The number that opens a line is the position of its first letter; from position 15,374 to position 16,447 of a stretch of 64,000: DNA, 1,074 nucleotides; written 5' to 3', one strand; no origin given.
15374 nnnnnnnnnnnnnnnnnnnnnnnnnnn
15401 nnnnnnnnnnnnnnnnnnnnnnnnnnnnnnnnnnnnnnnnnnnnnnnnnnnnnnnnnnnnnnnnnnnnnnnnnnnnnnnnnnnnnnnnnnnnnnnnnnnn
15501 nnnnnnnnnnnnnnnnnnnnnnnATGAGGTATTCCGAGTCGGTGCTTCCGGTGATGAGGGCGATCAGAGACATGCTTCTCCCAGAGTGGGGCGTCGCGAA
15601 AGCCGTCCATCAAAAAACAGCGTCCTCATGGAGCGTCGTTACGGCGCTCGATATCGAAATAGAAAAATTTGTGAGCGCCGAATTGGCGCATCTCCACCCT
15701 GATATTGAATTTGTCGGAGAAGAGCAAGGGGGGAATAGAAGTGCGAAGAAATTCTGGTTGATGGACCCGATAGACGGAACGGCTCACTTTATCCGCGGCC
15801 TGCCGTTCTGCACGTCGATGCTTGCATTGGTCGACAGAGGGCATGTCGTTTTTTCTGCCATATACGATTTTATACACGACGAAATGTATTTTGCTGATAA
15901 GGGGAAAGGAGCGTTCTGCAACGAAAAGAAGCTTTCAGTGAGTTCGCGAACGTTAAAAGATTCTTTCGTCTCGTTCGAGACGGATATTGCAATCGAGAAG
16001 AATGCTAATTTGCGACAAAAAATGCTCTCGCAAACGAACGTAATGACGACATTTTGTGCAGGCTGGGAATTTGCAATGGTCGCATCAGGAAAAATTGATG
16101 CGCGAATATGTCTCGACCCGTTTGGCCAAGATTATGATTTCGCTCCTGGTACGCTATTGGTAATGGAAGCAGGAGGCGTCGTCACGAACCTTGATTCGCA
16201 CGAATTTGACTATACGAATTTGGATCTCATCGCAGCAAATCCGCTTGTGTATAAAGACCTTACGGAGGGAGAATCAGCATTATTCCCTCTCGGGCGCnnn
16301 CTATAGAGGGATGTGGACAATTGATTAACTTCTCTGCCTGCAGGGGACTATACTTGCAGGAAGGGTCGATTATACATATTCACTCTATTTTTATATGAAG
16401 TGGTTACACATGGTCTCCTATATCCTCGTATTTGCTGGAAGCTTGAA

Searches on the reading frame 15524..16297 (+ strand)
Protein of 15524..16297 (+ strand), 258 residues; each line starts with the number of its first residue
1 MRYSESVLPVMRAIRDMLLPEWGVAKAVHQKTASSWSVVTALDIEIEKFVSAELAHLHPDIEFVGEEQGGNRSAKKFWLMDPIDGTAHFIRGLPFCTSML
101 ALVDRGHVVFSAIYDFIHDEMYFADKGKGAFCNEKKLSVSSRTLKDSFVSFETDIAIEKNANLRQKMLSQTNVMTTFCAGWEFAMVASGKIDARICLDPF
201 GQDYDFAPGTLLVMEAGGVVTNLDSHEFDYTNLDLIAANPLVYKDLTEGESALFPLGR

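Call 3: search_protein_families(library=pfam, proteins=[window:15524-16297:+], max_evalue=0.1)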
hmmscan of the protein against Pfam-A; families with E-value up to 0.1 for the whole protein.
window:15524-16297:+ (258 aa): 1 family
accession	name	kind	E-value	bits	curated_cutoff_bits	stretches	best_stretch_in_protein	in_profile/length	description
PF00459.30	Inositol_P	-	8.6e-46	157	27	1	16-243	18-258/271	Inositol monophosphatase family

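Call 4: search_protein_families(library=ncbifam, proteins=[window:15524-16297:+], max_evalue=0.01)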
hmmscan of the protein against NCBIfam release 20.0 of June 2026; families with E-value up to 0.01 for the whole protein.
window:15524-16297:+ (258 aa): 7 families
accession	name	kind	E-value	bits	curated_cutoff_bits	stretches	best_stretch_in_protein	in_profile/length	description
TIGR02067.1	his_9_HisN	equivalog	1.2e-38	133.1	275.15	1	16-241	14-242/252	histidinol-phosphatase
TIGR01331.1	bisphos_cysQ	equivalog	1.4e-28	100.2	228.8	1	9-240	7-244/250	3'(2'),5'-bisphosphate nucleotidase CysQ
NF009321.0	PRK12676.1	equivalog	1.5e-28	99.6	264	1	10-242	14-254/264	bifunctional fructose-bisphosphatase/inositol-phosphate phosphatase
NF008027.1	PRK10757.1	equivalog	4.3e-22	78.3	332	1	23-247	24-254/267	inositol-1-monophosphatase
NF008182.0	PRK10931.1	equivalog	1.7e-18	66.6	379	1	27-233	25-233/246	3'(2'),5'-bisphosphate nucleotidase CysQ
NF010678.0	PRK14076.1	equivalog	2.5e-13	49.8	493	1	62-237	68-264/570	bifunctional NADP phosphatase/NAD kinase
TIGR01330.1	bisphos_HAL2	equivalog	6.4e-12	45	267.05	1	65-113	126-171/359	3'(2'),5'-bisphosphate nucleotidase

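Call 70: search_solved_structures(query=window:15524-16297:+, max_evalue=1e-10)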
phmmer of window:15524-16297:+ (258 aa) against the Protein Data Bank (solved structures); distinct sequences matched with E-value up to 1e-10: 31.
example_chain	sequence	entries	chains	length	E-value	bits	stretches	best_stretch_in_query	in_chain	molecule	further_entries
2p3n_A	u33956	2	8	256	3.8e-26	95.5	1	8-247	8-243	Inositol-1-monophosphatase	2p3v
3luz_A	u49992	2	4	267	1.7e-23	86.8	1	11-240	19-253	Extragenic suppressor protein suhB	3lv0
7vce_A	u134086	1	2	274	1.9e-23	86.6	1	34-257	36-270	Inositol monophosphatase 1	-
1awb_A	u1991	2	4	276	1.9e-23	86.6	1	34-257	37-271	MYO-INOSITOL MONOPHOSPHATASE | INOSITOL MONOPHOSPHATASE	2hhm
1ima_A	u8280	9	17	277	1.9e-23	86.6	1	34-257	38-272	INOSITOL MONOPHOSPHATASE | INOSITOL MONOPHOSPHATASE 1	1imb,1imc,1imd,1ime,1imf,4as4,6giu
6zk0_AAA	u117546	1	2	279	2e-23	86.6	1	34-257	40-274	Inositol monophosphatase 1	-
2bji_A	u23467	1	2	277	2.3e-23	86.3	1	34-256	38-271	INOSITOL-1(OR 4)-MONOPHOSPHATASE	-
4as5_A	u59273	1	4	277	5.4e-23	85.1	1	34-256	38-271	INOSITOL MONOPHOSPHATASE 1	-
9j90_B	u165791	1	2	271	7.1e-22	81.5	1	28-246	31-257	Nus factor SuhB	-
8wdq_A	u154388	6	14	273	7.2e-22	81.5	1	28-246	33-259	Nus factor SuhB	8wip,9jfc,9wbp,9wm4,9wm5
2qfl_A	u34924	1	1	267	1.1e-19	74.3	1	17-246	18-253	Inositol-1-monophosphatase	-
6tqn_T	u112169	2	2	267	1.5e-19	73.9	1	17-246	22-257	Inositol monophosphatase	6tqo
6ib7_A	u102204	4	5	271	1.5e-19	73.8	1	17-246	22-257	Inositol-1-monophosphatase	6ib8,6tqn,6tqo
9vep_A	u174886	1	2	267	1.3e-18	70.8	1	28-246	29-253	Inositol-1-monophosphatase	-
2pcr_A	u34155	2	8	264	2.9e-18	69.6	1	23-242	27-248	Inositol-1-monophosphatase | Fructose-1,6-bisphosphatase/inositol-1-monophosphatase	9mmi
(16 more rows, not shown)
